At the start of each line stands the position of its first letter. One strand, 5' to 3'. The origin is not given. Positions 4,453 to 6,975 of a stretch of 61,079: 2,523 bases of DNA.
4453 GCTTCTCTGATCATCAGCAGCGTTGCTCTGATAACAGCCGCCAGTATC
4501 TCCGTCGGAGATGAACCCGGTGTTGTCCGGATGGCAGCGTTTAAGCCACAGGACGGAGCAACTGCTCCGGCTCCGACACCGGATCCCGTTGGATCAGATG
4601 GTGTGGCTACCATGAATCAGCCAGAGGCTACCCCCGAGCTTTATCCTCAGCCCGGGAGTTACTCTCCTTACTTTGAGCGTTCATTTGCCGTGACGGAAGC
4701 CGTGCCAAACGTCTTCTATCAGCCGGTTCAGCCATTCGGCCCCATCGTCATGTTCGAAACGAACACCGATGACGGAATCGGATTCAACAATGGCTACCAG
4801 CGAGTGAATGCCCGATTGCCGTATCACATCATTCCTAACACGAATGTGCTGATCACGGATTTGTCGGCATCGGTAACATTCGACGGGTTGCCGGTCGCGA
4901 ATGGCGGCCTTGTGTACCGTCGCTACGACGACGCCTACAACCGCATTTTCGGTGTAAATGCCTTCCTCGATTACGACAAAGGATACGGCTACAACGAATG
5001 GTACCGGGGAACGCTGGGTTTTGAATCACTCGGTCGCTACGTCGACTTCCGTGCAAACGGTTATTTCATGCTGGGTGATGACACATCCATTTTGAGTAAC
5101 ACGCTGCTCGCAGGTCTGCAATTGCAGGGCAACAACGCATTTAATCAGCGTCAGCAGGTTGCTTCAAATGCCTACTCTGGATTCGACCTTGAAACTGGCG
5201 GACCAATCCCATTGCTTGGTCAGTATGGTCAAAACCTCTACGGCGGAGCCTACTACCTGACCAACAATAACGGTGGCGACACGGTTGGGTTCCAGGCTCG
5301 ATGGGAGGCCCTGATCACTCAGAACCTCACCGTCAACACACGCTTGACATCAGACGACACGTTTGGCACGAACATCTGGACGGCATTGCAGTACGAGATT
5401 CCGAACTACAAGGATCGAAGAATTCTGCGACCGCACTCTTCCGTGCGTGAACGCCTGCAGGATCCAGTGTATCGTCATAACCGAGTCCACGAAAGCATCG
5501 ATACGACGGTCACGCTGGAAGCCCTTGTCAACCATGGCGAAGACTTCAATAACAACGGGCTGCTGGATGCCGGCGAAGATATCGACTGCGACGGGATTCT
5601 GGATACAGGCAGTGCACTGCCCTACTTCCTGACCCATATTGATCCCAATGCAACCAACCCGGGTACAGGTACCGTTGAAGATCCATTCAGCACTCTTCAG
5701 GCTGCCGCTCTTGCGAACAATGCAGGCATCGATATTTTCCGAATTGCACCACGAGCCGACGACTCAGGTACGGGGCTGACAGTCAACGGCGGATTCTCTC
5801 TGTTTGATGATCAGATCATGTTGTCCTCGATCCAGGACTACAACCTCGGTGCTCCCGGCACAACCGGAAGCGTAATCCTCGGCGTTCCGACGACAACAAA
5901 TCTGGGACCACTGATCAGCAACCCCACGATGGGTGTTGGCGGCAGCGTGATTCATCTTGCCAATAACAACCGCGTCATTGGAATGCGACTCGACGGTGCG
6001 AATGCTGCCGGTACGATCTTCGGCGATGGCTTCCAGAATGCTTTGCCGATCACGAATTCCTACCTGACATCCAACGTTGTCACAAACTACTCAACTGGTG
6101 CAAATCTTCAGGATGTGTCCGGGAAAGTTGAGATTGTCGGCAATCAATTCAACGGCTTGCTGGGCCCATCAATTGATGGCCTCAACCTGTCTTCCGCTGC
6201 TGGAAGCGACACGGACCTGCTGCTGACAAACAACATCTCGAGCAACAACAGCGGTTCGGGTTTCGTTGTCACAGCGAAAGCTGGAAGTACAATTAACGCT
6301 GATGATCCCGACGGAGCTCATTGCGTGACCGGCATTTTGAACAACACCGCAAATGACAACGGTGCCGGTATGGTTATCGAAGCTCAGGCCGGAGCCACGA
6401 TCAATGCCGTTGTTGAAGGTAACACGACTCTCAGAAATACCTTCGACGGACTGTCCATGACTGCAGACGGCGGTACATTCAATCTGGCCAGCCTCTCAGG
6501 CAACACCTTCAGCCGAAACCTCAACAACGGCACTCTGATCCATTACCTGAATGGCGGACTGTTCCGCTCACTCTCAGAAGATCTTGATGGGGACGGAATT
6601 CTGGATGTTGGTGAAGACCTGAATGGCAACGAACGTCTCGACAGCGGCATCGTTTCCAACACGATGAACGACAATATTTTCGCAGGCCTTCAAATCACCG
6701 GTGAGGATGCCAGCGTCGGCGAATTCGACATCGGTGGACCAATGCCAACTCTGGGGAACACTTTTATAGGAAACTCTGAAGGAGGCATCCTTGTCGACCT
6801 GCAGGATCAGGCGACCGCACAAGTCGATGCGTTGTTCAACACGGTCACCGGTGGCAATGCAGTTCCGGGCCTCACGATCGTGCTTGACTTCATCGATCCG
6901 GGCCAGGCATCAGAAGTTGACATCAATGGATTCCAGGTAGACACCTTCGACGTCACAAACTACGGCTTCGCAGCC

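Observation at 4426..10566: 2046-aa protein combining an intimin/invasin-like N-terminal beta-barrel with a parallel beta-helix passenger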

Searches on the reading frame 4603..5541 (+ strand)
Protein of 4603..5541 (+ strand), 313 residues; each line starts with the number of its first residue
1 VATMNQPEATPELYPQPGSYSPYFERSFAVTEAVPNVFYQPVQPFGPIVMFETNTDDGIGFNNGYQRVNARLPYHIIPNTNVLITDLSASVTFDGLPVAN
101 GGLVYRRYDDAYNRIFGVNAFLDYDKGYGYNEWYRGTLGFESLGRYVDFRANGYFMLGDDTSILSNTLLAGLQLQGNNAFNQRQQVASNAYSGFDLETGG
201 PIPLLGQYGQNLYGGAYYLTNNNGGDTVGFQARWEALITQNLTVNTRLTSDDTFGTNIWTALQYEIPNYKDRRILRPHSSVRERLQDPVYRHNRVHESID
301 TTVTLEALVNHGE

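Call 18: search_solved_structures(query=A2, max_evalue=10, show_alignments=2)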
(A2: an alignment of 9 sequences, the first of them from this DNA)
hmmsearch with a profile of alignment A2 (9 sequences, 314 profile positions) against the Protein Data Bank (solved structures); distinct sequences matched with E-value up to 10: 1.
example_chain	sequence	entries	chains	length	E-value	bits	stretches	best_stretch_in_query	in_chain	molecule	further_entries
4e1t_A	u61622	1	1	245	0.093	15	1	96-158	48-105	Invasin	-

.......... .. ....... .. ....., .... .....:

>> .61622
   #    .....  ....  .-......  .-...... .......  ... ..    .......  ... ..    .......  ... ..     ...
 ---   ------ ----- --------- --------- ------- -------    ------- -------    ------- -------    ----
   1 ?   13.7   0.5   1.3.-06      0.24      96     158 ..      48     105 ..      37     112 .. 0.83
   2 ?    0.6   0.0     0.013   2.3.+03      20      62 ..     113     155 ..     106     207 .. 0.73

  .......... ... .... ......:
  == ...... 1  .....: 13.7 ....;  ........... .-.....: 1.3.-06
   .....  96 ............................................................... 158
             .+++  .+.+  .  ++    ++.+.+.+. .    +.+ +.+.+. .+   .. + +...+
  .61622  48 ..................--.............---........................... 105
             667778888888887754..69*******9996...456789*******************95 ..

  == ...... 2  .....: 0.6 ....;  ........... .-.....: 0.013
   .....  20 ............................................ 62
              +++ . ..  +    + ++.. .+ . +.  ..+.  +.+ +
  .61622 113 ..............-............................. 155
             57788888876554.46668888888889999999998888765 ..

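Call 19: find_homologous_proteins(query=A2)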
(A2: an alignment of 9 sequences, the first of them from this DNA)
Query A2 (9 sequences) (313 aa, profile of the alignment): 11 proteins with E <= 0.001 among 5350 candidates.
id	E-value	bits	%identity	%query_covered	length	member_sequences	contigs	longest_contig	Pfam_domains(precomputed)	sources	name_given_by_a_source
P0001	2.7e-177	607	62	99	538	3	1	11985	-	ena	-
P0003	5.4e-174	596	59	95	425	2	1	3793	PF11924.15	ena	-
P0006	2.5e-172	590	60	99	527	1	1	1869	-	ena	-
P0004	5.9e-162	556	62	95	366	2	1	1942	PF11924.15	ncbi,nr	ncbi:MAG: inverse autotransporter beta domain-containing protein, partial [Planctomycetaceae bacteri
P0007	9.3e-154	529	57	95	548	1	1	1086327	PF11924.15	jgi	jgi:hypothetical protein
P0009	7.6e-138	477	63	77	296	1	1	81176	-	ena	-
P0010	3.1e-132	459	51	96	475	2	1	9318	-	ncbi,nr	ncbi:MAG: hypothetical protein P8J37_10170, partial [Fuerstiella sp.]|nr:hypothetical protein [Fuers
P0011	3.5e-86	307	45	73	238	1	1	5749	PF11924.15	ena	-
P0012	2.2e-82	295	47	69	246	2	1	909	PF11924.15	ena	-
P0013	2.5e-42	163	53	38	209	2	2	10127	-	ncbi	ncbi:MAG: hypothetical protein WBH28_15640, partial [Fuerstiella sp.]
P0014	1.4e-35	141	72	28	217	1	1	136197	-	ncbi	-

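Call 33: find_related_loci(query=A2, collection=genome_contigs, flank=10000)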
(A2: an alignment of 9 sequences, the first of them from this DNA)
Query A2 (313 aa) in genome_contigs; peptide patterns used: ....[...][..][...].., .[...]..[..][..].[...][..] (x = any residue, [..] = any of these).
134 stretches matched a pattern; 72 encode a relative of the query (tblastn E <= 1e-3); 70 distinct loci.
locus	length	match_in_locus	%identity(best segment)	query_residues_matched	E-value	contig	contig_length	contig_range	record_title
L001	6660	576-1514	98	1-313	0e+0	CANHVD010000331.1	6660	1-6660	MAG: Planctomycetaceae bacterium isolate RE-26jul17-197 genome assembly, contig: RE-26jul17-C23153, whole genome shotgun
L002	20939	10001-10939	98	1-313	0e+0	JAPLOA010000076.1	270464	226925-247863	MAG: Planctomycetales bacterium isolate LacPavin_0920_WC12_MAG_54_15 LacPavin_0920_WC12_scaffold_494168, whole genome sh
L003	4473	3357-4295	97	1-313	0e+0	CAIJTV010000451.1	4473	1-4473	MAG: uncultured Planctomycetaceae bacterium isolate Erken-D7_bin-0123 genome assembly, contig: bin-0123:0451/1437, whole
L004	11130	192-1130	95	1-313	0e+0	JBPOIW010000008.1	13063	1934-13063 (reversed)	MAG: Planctomycetota bacterium isolate MAG_1020 c_000000595282, whole genome shotgun sequence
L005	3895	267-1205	95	1-313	0e+0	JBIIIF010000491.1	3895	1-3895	MAG: Planctomycetaceae bacterium isolate ME2001-08-28pf_3300042879_group1_bin45 Rohwer_bin1750_scaffold_13792_c1, whole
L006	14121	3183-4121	92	1-313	0e+0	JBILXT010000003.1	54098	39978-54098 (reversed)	MAG: Planctomycetaceae bacterium isolate ME2018-11-08GD_3300034116_group8_bin32 Rohwer_bin1758_scaffold_179_c1, whole ge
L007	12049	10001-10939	92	1-313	0e+0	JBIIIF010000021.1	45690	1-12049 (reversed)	MAG: Planctomycetaceae bacterium isolate ME2001-08-28pf_3300042879_group1_bin45 Rohwer_bin1750_scaffold_304_c1, whole ge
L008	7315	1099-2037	81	1-313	5e-178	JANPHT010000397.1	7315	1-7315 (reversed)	MAG: Planctomycetota bacterium isolate VAR_69_concoct_236 VAR_69_k141_4479814, whole genome shotgun sequence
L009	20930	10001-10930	68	1-310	6e-145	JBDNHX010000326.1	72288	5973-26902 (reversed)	MAG: Planctomycetaceae bacterium isolate concoct.44.WLB k141_620208, whole genome shotgun sequence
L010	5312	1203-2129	63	2-311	5e-136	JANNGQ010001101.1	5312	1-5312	MAG: Planctomycetota bacterium isolate SOY_6_C_metabat_405_sub SOY_6_C_k141_555775, whole genome shotgun sequence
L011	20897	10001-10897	65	11-310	9e-134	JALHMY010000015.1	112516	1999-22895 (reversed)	MAG: Fuerstiella sp. isolate Bin_49_1 c_000000001108, whole genome shotgun sequence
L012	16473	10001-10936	62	1-310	5e-132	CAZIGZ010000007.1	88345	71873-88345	MAG TPA_asm: uncultured Chitinophaga sp. isolate SRP193358_co1_757 genome assembly, contig: NODE_328_length_88345_cov_5.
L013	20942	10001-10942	61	1-312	8e-131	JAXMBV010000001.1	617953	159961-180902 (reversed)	MAG: Planctomycetaceae bacterium isolate STL-PLA45 C4.2.fa-1, whole genome shotgun sequence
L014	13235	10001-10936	61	1-310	3e-129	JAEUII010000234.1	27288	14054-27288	MAG: Planctomycetaceae bacterium isolate new MAG-39 k141_3588478, whole genome shotgun sequence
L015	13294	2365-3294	60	1-311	7e-129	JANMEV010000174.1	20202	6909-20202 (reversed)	MAG: Planctomycetota bacterium isolate OTE_70b_metabat_413 OTE_70b_k141_2268126, whole genome shotgun sequence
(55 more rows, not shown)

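Call 51: search_protein_representatives(alignment_id=A2)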
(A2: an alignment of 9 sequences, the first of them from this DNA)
Query: 9 sequences, 314 profile positions. Proteins with E-value up to 0.001 (for the whole library): 3417; up to 1e-10: 1428; up to 1e-30: 200. The best 150 are listed.
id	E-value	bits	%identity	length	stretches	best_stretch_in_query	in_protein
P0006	7.9e-173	590.2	-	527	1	1-314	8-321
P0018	7.1e-164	560.8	-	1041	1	1-312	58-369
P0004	1.9e-162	556.1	-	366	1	2-314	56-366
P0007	3.0e-154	529.2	-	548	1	7-313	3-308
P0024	7.1e-139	478.7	-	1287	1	11-313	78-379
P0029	2.9e-138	476.7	-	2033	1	7-312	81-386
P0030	2.0e-134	464.1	-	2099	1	4-314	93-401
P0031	1.3e-127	441.6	-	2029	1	17-314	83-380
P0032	4.0e-95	334.9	-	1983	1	40-314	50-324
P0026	1.5e-93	329.8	-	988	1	94-314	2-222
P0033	6.8e-88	311.2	-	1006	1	36-311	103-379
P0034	8.2e-88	310.9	-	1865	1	27-306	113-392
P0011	1.1e-86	307.2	-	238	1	97-313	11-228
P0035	1.4e-85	303.6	-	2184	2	25-314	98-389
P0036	4.8e-85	301.8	-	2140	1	39-311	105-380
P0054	3.8e-60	220.0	-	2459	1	44-303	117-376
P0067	2.4e-56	207.6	-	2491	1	44-306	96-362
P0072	9.6e-55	202.3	-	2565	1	70-304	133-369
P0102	1.7e-47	178.5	-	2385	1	45-303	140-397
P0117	7.3e-44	166.5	-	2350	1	40-312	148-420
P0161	1.1e-35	139.7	-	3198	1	57-304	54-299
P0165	4.1e-35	137.8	-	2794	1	56-311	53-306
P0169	8.0e-35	136.8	-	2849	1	57-301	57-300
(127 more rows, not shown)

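Call 54: search_protein_families(library=pfam, alignment_id=A4, max_evalue=0.001)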
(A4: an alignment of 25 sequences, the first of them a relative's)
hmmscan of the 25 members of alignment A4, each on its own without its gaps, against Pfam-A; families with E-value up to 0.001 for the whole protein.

A. member 1, P0029 (2033 aa): 1 family
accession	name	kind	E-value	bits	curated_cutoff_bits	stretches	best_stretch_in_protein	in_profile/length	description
PF11924.14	IAT_beta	-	1.2e-06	28.7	22.3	1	172-285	91-182/279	Inverse autotransporter, beta-domain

B. families by the number of members that match (of 25 scanned): 7 families
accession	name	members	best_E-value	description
PF13229.12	Beta_helix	19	3.4e-27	Right handed beta helix region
PF11924.14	IAT_beta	13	5.9e-17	Inverse autotransporter, beta-domain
PF05048.19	NosD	3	3e-09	Periplasmic copper-binding protein (NosD)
PF06119.19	NIDO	2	8.1e-21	Nidogen-like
PF01457.22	Peptidase_M8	2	8.9e-10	Leishmanolysin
PF07602.17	DUF1565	1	2.1e-05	Protein of unknown function (DUF1565)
PF00413.30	Peptidase_M10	1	0.00027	Matrixin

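Call 67: list_cluster_members(proteins=[P0029, P0035, P0054, P0067, P0072, P0102, P0117, P0161, P0165, P0169])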
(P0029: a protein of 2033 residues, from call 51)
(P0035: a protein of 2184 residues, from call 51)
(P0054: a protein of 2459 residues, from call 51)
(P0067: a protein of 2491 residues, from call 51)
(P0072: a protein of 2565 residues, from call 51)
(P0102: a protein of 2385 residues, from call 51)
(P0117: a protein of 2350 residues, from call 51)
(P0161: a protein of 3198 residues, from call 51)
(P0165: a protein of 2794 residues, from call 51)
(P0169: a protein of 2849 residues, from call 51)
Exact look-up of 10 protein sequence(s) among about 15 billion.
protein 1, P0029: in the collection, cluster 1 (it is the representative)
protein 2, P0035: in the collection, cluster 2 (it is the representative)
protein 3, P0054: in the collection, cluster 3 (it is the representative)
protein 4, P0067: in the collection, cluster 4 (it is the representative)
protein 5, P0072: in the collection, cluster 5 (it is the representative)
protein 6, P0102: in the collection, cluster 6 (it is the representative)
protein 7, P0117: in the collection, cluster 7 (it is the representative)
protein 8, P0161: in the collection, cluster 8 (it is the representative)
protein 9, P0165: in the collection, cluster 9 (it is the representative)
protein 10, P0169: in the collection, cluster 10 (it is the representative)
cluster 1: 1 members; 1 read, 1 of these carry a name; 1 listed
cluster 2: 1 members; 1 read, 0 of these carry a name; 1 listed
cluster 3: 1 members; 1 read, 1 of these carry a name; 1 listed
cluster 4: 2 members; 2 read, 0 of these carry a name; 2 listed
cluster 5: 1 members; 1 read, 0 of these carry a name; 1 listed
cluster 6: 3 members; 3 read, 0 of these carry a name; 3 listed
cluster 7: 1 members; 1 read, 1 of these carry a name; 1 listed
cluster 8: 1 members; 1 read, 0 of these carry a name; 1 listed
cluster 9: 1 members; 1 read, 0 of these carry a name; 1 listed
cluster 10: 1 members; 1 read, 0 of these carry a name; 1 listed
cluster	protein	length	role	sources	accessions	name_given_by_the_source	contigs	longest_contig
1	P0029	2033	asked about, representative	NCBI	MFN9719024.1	MAG: inverse autotransporter beta domain-containing protein [Planctomycetota bacterium]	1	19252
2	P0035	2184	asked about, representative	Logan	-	-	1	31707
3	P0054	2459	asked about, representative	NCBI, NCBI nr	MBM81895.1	MAG: hypothetical protein CMJ78_15070 [Planctomycetaceae bacterium] | hypothetical protein [Planctomycetaceae bacterium]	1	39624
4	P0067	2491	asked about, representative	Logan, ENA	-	-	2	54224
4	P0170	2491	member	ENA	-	-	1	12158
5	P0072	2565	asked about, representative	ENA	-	-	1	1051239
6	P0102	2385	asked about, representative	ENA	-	-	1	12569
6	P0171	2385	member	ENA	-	-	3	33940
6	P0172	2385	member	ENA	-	-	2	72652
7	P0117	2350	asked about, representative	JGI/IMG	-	hypothetical protein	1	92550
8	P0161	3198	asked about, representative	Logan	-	-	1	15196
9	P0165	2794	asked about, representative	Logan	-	-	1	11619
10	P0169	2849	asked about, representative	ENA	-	-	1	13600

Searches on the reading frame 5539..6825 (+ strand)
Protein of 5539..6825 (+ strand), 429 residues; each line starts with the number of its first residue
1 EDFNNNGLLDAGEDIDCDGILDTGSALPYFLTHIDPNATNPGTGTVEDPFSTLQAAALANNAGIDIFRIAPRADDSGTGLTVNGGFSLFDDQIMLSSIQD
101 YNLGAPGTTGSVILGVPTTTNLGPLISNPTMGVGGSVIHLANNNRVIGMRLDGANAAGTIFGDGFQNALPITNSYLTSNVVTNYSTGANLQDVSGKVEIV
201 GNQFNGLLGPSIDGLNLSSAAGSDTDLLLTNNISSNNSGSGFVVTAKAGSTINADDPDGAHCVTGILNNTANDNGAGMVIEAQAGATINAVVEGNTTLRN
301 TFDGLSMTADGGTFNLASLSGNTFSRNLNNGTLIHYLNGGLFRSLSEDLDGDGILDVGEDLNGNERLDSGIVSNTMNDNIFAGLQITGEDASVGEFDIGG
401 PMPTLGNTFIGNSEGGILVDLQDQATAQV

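Call 27: search_protein_families(library=pfam, proteins=[window:5539-6825:+], max_evalue=1)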
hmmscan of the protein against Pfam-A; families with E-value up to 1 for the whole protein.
window:5539-6825:+ (429 aa): 1 family
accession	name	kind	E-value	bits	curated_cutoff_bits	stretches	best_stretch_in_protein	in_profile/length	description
PF20615.3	DUF6802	-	0.043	14.3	27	0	8-25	29-46/102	Family of unknown function (DUF6802)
